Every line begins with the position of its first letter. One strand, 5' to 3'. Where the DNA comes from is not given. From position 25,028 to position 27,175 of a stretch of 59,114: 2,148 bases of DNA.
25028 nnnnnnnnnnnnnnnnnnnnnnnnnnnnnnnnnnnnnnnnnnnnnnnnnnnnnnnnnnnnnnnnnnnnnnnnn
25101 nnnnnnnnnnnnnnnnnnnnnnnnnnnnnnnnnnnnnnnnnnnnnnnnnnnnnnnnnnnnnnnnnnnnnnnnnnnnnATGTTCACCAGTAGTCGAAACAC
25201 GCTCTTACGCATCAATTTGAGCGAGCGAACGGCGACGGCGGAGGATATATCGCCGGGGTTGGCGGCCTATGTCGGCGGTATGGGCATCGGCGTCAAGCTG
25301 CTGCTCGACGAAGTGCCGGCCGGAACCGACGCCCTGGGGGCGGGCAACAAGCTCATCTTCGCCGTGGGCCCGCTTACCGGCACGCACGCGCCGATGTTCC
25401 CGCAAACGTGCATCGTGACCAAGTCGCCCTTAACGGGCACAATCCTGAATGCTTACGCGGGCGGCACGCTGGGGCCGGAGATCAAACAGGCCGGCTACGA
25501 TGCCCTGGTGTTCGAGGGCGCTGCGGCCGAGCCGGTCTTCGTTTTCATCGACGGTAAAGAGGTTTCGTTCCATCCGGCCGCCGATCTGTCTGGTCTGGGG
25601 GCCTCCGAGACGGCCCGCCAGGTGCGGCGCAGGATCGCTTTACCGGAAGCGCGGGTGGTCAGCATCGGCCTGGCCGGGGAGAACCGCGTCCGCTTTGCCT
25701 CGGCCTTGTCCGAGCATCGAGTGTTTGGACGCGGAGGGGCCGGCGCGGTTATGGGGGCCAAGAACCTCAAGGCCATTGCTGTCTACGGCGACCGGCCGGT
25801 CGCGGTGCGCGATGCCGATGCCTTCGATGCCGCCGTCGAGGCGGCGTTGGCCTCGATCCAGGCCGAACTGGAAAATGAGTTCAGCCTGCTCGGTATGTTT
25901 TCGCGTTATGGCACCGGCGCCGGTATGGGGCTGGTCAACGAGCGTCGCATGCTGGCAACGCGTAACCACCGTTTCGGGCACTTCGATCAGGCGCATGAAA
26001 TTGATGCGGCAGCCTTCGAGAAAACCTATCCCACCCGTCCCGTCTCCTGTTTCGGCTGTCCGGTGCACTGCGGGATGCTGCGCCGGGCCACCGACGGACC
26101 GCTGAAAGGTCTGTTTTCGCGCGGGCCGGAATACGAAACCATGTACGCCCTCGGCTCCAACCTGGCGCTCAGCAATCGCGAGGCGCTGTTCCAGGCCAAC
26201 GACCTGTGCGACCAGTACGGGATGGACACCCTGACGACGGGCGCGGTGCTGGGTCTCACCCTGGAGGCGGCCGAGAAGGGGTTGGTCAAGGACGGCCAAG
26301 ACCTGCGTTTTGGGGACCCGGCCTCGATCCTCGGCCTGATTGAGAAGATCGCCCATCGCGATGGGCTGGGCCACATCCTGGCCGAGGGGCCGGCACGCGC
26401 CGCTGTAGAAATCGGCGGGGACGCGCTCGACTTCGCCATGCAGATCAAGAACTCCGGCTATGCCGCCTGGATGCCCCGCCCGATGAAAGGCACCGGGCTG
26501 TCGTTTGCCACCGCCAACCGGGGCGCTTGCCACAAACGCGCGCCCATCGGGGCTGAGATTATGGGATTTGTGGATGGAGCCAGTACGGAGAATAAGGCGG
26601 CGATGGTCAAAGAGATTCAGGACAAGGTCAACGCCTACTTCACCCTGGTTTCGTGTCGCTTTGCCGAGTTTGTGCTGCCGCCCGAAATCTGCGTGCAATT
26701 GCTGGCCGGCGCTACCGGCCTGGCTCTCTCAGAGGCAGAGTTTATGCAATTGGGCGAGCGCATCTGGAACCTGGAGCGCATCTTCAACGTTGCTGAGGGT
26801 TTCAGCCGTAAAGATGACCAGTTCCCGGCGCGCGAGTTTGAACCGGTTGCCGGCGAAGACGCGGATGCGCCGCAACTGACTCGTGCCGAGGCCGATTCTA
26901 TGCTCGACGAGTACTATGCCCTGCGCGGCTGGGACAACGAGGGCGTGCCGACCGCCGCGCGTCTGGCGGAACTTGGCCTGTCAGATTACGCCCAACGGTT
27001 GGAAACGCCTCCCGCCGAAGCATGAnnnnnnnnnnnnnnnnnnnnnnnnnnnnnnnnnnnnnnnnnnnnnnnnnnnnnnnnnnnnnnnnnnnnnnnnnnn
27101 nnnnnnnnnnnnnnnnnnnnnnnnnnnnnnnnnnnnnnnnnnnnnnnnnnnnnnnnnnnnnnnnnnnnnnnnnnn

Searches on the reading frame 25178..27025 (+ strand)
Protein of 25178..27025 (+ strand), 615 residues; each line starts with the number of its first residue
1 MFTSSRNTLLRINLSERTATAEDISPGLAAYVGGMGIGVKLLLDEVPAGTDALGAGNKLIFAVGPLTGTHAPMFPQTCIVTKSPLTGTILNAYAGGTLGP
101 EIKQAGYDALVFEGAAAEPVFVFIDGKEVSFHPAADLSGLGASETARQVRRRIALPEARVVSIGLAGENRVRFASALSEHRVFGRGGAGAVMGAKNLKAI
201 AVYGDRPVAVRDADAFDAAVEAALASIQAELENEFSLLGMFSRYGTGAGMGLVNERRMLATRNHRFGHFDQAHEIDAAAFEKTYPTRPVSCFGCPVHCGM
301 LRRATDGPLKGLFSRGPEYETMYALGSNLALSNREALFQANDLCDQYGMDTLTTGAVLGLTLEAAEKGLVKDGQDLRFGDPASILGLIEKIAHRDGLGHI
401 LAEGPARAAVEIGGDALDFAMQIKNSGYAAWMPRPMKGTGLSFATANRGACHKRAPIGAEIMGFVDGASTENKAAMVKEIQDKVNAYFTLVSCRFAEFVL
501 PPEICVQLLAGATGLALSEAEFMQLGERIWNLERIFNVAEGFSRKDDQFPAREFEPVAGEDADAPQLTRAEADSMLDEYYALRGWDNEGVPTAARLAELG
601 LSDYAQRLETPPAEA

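Call 15: search_protein_families(library=pfam, proteins=[window:25178-27025:+], max_evalue=0.001)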
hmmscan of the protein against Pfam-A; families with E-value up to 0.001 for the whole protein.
window:25178-27025:+ (615 aa): 2 families
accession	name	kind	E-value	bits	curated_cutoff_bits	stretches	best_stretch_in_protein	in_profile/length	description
PF01314.23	AFOR_C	-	1.2e-111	374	27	1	225-601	4-385/385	Aldehyde ferredoxin oxidoreductase, domains 2 & 3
PF02730.20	AFOR_N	-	4.8e-68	229.3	29.8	1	8-204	2-198/199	Aldehyde ferredoxin oxidoreductase, N-terminal domain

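Call 62: search_solved_structures(query=window:25178-27025:+, max_evalue=1e-10)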
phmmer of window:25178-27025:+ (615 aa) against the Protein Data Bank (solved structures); distinct sequences matched with E-value up to 1e-10: 9.
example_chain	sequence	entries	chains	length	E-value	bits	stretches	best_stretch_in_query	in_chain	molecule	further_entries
1aor_A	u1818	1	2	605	5.6e-113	381.8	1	9-604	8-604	ALDEHYDE FERREDOXIN OXIDOREDUCTASE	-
9mqx_D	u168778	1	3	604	1.1e-106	361.1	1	8-607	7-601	Aldehyde:ferredoxin oxidoreductase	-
9g7j_A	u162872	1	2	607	1.1e-101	344.5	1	8-605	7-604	Aldehyde ferredoxin oxidoreductase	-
8c0z_A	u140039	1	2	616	1.7e-100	340.6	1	8-602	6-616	Aldehyde:ferredoxin oxidoreductase,tungsten-containing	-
9q1t_A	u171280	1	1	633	3.1e-85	290.2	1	9-601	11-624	Tungsten-dependent aldehyde oxidoreductase WOR83 from Haloferax volcanii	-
1b25_A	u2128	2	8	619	1.4e-69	238.5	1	9-607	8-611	PROTEIN (FORMALDEHYDE FERREDOXIN OXIDOREDUCTASE) | FORMALDEHYDE FERREDOXIN OXIDOREDUCTASE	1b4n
4z3w_A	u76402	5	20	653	4.3e-63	217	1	28-421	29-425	Benzoyl-CoA reductase, putative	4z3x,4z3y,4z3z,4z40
6x6u_A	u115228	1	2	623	1e-62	215.8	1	9-605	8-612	Formaldehyde:ferredoxin oxidoreductase wor5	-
6x1o_A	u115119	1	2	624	1e-62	215.8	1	9-605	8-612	Formaldehyde:ferredoxin oxidoreductase wor5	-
